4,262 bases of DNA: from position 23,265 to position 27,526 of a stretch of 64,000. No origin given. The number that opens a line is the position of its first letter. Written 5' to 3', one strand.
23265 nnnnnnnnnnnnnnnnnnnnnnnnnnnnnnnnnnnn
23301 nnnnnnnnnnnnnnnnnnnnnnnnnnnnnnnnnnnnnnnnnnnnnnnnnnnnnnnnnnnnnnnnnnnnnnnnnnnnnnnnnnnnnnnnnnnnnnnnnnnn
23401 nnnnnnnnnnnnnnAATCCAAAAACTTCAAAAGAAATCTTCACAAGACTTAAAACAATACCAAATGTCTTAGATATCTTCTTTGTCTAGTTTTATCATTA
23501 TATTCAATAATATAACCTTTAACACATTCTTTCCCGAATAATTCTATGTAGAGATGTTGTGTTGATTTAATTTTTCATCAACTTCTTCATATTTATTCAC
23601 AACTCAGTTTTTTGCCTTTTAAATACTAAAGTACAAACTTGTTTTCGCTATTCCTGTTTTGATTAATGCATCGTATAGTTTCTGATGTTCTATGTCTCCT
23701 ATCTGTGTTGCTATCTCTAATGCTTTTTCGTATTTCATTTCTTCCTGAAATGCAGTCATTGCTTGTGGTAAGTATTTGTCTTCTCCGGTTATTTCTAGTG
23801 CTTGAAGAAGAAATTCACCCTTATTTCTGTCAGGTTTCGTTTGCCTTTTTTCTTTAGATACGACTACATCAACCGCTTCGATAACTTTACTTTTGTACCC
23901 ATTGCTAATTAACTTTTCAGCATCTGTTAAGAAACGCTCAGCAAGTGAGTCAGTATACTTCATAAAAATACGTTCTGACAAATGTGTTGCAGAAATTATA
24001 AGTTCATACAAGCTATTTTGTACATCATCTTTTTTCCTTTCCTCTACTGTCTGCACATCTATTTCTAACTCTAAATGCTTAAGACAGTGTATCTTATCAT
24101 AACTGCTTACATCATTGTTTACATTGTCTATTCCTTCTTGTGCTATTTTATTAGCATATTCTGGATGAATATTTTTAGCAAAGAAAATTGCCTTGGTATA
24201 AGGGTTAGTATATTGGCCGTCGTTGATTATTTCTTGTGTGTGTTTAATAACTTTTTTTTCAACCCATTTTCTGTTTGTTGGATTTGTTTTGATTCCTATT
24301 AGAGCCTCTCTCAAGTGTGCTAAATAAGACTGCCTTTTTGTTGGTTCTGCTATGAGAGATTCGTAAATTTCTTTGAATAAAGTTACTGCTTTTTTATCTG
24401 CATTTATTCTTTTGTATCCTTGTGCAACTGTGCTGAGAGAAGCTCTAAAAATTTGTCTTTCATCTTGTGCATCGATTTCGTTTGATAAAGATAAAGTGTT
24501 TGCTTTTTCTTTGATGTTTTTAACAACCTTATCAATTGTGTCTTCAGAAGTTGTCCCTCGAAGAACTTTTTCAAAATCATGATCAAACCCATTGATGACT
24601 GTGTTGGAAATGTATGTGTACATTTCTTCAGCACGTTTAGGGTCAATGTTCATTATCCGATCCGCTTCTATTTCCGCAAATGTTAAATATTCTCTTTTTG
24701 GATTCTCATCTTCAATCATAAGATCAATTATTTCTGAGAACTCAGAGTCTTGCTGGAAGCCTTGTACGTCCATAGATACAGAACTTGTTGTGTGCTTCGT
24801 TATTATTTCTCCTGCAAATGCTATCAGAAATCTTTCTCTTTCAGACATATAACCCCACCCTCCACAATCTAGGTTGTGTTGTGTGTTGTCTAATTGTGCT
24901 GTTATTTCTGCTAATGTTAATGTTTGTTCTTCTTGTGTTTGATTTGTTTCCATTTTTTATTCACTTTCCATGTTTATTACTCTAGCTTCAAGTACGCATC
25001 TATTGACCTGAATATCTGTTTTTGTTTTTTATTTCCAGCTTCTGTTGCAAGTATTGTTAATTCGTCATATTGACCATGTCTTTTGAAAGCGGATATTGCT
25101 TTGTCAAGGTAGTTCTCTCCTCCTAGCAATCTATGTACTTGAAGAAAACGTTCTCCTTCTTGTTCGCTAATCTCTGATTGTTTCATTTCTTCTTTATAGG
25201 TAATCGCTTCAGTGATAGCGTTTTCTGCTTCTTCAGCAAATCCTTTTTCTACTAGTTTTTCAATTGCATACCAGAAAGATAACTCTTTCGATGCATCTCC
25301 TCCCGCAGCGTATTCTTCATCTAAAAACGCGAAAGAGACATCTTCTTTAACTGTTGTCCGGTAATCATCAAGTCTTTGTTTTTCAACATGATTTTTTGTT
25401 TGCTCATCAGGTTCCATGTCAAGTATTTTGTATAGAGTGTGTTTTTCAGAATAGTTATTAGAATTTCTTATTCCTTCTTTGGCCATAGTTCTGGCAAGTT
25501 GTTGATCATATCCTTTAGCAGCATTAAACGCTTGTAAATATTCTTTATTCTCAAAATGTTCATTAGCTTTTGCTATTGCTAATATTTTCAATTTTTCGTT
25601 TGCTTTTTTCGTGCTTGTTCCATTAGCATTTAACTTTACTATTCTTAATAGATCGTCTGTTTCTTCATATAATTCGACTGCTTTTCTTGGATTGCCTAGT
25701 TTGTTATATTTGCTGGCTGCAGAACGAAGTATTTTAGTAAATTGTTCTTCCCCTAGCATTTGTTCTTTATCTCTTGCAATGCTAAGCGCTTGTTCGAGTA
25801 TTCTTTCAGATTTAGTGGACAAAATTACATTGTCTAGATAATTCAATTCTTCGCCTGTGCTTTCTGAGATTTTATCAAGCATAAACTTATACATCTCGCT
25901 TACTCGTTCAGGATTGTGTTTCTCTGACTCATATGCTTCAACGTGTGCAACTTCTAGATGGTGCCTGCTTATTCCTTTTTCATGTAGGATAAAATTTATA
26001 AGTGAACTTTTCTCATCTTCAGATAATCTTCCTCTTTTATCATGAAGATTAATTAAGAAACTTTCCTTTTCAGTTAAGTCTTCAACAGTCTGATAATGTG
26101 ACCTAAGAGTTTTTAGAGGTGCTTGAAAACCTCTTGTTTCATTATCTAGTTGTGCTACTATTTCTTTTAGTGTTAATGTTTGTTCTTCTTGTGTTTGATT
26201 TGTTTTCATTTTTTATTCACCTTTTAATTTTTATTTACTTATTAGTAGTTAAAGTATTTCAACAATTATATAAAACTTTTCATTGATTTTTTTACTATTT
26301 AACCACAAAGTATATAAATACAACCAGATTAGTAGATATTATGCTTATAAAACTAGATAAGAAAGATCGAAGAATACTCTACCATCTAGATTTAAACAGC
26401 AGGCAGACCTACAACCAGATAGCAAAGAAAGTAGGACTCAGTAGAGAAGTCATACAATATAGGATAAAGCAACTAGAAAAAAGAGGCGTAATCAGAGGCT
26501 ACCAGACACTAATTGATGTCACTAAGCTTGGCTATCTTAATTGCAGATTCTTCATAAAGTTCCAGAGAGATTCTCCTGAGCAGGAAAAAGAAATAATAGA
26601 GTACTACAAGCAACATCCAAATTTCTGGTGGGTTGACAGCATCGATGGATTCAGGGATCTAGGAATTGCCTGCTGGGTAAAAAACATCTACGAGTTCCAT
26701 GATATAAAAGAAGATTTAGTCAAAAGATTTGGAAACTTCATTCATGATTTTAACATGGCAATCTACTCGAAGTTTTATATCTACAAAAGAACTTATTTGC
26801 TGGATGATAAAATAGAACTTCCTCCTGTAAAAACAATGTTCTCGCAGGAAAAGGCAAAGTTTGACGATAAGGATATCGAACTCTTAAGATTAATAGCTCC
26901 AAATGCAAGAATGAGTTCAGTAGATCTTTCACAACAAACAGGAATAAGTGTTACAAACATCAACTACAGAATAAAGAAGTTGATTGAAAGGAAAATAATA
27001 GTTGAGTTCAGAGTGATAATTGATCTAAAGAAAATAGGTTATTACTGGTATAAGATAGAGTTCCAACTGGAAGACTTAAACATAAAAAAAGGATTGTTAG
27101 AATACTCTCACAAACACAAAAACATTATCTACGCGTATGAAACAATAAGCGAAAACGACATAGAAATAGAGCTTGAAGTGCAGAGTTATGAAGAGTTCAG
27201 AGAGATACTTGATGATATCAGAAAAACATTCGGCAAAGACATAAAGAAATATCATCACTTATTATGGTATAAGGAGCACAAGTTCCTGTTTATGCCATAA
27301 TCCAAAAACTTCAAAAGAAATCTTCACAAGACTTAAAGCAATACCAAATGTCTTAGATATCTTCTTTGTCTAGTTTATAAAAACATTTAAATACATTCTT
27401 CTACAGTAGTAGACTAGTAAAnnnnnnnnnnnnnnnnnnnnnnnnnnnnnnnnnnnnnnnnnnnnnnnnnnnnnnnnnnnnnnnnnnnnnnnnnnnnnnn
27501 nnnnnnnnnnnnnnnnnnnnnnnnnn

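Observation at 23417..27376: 3.9-kb insertion flanked by a 76-bp direct repeat that duplicates the 3' end of the RelA/SpoT-homolog gene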

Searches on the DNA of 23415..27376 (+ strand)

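Call 88: search_dna_similar(query=window:23415-27376:+, collection=plasmids, mode=distant, max_rows=8)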
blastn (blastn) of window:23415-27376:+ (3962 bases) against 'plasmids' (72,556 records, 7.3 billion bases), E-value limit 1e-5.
No match.

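Call 89: search_dna_similar(query=window:23415-27376:+, collection=phages, mode=distant, max_rows=8)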
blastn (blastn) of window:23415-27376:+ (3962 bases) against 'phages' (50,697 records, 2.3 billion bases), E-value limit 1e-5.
No match.

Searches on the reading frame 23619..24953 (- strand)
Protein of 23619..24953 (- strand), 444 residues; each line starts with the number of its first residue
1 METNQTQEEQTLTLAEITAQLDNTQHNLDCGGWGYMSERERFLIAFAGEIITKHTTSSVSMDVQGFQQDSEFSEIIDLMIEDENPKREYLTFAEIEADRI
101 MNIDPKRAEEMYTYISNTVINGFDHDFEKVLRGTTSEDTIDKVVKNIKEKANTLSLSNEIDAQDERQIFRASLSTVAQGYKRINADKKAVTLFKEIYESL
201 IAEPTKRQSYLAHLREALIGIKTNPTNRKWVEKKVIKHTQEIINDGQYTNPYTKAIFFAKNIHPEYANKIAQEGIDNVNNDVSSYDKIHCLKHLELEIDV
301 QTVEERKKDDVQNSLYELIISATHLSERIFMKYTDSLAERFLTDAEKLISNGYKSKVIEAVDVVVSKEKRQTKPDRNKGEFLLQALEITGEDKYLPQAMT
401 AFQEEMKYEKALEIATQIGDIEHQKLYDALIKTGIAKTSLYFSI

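Call 9: search_protein_families(library=pfam, proteins=[window:23619-24953:-], max_evalue=0.01)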
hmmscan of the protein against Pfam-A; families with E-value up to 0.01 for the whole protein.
window:23619-24953:- (444 aa): 0 families

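Call 11: search_protein_families(library=phrogs, proteins=[window:23619-24953:-], max_evalue=0.1)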
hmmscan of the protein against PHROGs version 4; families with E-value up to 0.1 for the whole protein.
window:23619-24953:- (444 aa): 1 family
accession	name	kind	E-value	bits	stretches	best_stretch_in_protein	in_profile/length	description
phrog_11483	-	unknown function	0.026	15.6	0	298-322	10-34/69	-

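Call 12: search_protein_families(library=padloc, proteins=[window:23619-24953:-], max_evalue=0.1)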
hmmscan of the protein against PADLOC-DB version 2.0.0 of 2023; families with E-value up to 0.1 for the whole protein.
window:23619-24953:- (444 aa): 0 families

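Call 22: find_homologous_proteins(query=window:23619-24953:-, max_evalue=0.001)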
Query window:23619-24953:- (444 aa): 1 proteins with E <= 0.001 among 6159 candidates.
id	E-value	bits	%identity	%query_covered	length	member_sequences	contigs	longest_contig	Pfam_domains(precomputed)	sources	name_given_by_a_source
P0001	3.0e-286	967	100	100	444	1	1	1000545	-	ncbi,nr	ncbi:hypothetical protein CEE44_04970 [Candidatus Woesearchaeota archaeon B3_Woes]|nr:MAG: hypotheti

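Call 24: find_encoding_contigs(protein=P0001, flank=10000, max_places=6)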
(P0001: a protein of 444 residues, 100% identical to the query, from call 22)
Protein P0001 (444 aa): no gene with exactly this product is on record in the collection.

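Call 27: search_protein_families(library=ncbifam, proteins=[window:23619-24953:-], max_evalue=0.01)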
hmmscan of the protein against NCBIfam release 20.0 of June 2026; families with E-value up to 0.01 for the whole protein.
window:23619-24953:- (444 aa): 0 families

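Call 36: predict_structure(protein=window:23619-24953:-)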
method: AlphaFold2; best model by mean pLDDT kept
length: 444 residues; sequences in the alignment: 1
mean_pLDDT: 49.8   pTM: 0.32
mean pLDDT of the five models: 49.8, 47.3, 43.5, 37.6, 35.6
residues with pLDDT >= 90: 0; 70-90: 50; 50-70: 138; < 50: 256
segments of 3 or more residues with pLDDT < 50: 1-123, 130-134, 151-187, 189-224, 280-283, 296-308, 311-315, 320-322, 324-334, 369-373, 436-444
pLDDT, mean of each block of 10 residues (from residue 1): 34 40 40 38 38 33 30 31 33 35 40 40 48 51 54 44 45 43 46 45 40 41 52 67 64 61 68 70 55 49 40 49 46 50 68 66 59 59 78 77 65 56 60 50 32
secondary structure, 60 per line:
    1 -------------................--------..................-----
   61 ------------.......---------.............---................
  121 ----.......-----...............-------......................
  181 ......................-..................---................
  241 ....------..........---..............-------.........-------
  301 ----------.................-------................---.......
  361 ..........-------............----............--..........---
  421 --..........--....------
elements in order: H14-29 H38-55 H73-79 H89-101 H105-120 H125-131 H137-151 H159-202 H204-221 H225-244 H251-260 H264-277 H285-293 H311-327 H335-350 H354-370 H378-389 H394-405 H408-417 H423-432 H435-438

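Call 37: search_protein_representatives(alignment_id=A1)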
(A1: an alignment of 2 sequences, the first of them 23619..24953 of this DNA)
Query: 2 sequences, 465 profile positions. Proteins with E-value up to 0.001 (for the whole library): 3; up to 1e-10: 3; up to 1e-30: 2. The best 3 are listed.
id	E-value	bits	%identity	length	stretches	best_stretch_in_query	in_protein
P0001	5.0e-249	843.6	-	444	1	1-465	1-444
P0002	9.5e-214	727.3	-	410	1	1-455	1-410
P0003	1.3e-12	64.1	-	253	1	185-451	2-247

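Call 39: find_encoding_contigs(protein=P0003, flank=10000)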
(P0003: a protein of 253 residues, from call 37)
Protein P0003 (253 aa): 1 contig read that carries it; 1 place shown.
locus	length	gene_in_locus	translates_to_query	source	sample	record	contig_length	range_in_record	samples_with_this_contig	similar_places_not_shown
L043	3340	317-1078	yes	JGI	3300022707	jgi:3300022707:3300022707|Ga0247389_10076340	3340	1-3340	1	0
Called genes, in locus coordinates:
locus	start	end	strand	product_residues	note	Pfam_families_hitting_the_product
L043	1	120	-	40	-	?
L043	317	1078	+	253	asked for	-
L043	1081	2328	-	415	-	PF02812:ELFV_dehydrog_N, PF00208:ELFV_dehydrog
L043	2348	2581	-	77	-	PF00462:Glutaredoxin, PF13417:GST_N_3 (weak)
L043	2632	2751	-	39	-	-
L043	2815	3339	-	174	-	PF00924:MS_channel_2nd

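Call 52: find_related_loci(query=A1, collection=viral_contigs, flank=8000)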
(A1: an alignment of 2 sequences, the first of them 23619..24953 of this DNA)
Query A1 (444 aa) in viral_contigs; peptide patterns used: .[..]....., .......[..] (x = any residue, [..] = any of these).
36 stretches matched a pattern, but none encodes a relative of the query by tblastn (E <= 1e-3).

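Call 63: search_solved_structures(query=A1, max_evalue=10)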
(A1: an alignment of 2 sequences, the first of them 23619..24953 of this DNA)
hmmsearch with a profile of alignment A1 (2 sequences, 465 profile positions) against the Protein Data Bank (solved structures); distinct sequences matched with E-value up to 10: 2.
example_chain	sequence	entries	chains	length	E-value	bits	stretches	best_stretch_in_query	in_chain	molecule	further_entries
6vss_A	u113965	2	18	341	0.41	13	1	257-309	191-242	Arginase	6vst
6vsu_A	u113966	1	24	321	1.1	11.6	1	253-296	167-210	Arginase 1, mitochondrial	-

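Call 64: search_protein_families(library=pfam, proteins=[window:23619-24953:-, P0003], max_evalue=10)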
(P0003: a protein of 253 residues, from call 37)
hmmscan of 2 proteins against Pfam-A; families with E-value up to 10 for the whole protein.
window:23619-24953:- (444 aa): 2 families
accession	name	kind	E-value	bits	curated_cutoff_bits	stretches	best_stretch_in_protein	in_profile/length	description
PF20263.4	LYRM2-like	-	0.095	13.6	26.8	1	116-171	18-72/85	LYR motif-containing protein 2-like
PF19932.4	DUF6395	-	0.14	12.6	25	1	75-135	61-123/174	Family of unknown function (DUF6395)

P0003 (253 aa): 0 families

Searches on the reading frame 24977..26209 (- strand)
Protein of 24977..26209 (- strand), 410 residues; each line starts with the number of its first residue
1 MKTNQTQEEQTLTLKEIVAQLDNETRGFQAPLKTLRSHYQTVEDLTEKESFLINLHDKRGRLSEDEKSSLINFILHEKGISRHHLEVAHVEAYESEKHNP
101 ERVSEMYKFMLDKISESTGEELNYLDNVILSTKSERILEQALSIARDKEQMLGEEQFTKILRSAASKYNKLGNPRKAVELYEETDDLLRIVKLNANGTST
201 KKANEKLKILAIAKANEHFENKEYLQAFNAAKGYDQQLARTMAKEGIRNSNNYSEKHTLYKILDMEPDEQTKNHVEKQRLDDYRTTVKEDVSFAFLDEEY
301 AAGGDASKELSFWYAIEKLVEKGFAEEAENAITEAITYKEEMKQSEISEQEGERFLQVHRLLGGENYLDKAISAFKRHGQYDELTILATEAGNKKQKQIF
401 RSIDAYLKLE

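Call 9: search_protein_families(library=pfam, proteins=[window:24977-26209:-], max_evalue=0.01)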
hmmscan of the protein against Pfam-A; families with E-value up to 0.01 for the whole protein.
window:24977-26209:- (410 aa): 0 families

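Call 11: search_protein_families(library=phrogs, proteins=[window:24977-26209:-], max_evalue=0.1)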
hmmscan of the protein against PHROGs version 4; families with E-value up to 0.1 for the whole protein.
window:24977-26209:- (410 aa): 1 family
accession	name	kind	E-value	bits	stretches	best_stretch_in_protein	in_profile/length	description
phrog_17782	-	unknown function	0.053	14.7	0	16-40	36-61/66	-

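Call 12: search_protein_families(library=padloc, proteins=[window:24977-26209:-], max_evalue=0.1)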
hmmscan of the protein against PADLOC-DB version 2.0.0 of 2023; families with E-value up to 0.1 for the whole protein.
window:24977-26209:- (410 aa): 0 families

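Call 27: search_protein_families(library=ncbifam, proteins=[window:24977-26209:-], max_evalue=0.01)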
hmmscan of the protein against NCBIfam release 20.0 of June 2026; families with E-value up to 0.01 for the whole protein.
window:24977-26209:- (410 aa): 0 families

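Call 64: search_protein_families(library=pfam, proteins=[window:24977-26209:-], max_evalue=10)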
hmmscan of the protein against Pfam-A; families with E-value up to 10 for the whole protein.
window:24977-26209:- (410 aa): 2 families
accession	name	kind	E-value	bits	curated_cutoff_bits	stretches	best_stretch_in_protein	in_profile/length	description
PF13176.12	TPR_7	-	0.17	12.5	27.9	0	168-183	9-24/36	Tetratricopeptide repeat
PF01535.26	PPR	-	0.22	12.3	25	1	168-183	10-25/31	PPR repeat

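Call 73: predict_structure(alignment_id=A3)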
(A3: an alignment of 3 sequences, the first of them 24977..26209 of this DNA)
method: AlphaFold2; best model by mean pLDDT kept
length: 410 residues; sequences in the alignment: 3
mean_pLDDT: 70.7   pTM: 0.48
mean pLDDT of the five models: 70.7, 69.6, 66.3, 63.5, 60.3
residues with pLDDT >= 90: 38; 70-90: 211; 50-70: 86; < 50: 75
segments of 3 or more residues with pLDDT < 50: 1-62, 298-304, 343-345
pLDDT, mean of each block of 10 residues (from residue 1): 35 43 37 32 40 47 57 63 73 79 88 85 87 91 93 90 93 89 85 75 81 69 77 81 87 87 87 81 65 51 54 70 71 67 55 74 73 76 74 69 64
secondary structure, 60 per line:
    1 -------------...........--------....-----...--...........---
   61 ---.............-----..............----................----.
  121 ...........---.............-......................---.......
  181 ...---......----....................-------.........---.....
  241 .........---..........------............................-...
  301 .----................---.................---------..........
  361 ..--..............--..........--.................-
elements in order: H14-24 H33-36 H47-57 H64-76 H82-95 H100-115 H120-131 H135-147 H149-170 H174-183 H187-192 H197-216 H224-232 H236-249 H253-262 H269-296 H298-301 H306-321 H325-341 H351-362 H365-378 H381-390 H393-409

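Call 83: fold_search(model_id=the predicted structure, library=viral)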
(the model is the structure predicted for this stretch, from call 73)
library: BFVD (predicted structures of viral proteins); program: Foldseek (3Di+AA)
matches with E <= 10: 496; with E <= 0.001: 0
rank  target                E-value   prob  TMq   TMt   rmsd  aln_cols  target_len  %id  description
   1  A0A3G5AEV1            1.3e-03  0.99  0.20  0.17  24.9       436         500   16  Uncharacterized protein [Hyperionvirus sp.]
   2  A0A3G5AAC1            2.5e-03  1.00  0.26  0.24  19.6       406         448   14  UDP-N-acetylglucosamine--peptide N-acetylglucosaminyltransferase SPINDLY [Hyperionvirus sp.]
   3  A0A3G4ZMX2            4.6e-03  0.98  0.22  0.15  24.3       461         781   15  RING-type domain-containing protein [Terrestrivirus sp.]
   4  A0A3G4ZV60            8.8e-03  0.93  0.20  0.18  23.7       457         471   13  Uncharacterized protein [Barrevirus sp.]
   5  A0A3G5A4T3            1.0e-02  0.99  0.25  0.19  21.9       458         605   12  RING-type domain-containing protein [Harvfovirus sp.]
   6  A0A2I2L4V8            1.2e-02  0.98  0.25  0.21  22.0       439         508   14  Tetratricopeptide repeat protein [Orpheovirus IHUMI-LCC2]
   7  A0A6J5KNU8            1.2e-02  0.95  0.19  0.16  20.2       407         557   14  Sel1-like repeat [uncultured Caudovirales phage]
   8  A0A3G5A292            1.6e-02  0.94  0.21  0.23  18.8       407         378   12  Sel1 repeat family protein [Harvfovirus sp.]
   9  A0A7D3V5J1            1.7e-02  0.94  0.21  0.19  27.4       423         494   15  Tetratricopeptide repeat protein [Fadolivirus FV1/VV64]
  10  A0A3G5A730            1.8e-02  0.98  0.21  0.28  16.0       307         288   10  Tetratricopeptide repeat protein [Hyperionvirus sp.]
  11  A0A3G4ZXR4            1.9e-02  1.00  0.27  0.41   8.1       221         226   15  Uncharacterized protein (Fragment) [Edafosvirus sp.]
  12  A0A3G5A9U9            2.1e-02  0.89  0.20  0.16  20.2       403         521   11  Sel1 repeat family protein [Hyperionvirus sp.]
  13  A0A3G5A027            2.2e-02  0.96  0.18  0.17  17.2       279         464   13  Uncharacterized protein [Harvfovirus sp.]
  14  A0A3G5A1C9            2.3e-02  0.85  0.20  0.22  20.2       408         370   13  Tetratricopeptide repeat protein [Harvfovirus sp.]
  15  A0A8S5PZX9            2.5e-02  0.97  0.27  0.19  20.7       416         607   12  Serine-pyruvate aminotransferase [Siphoviridae sp. ctOCb13]
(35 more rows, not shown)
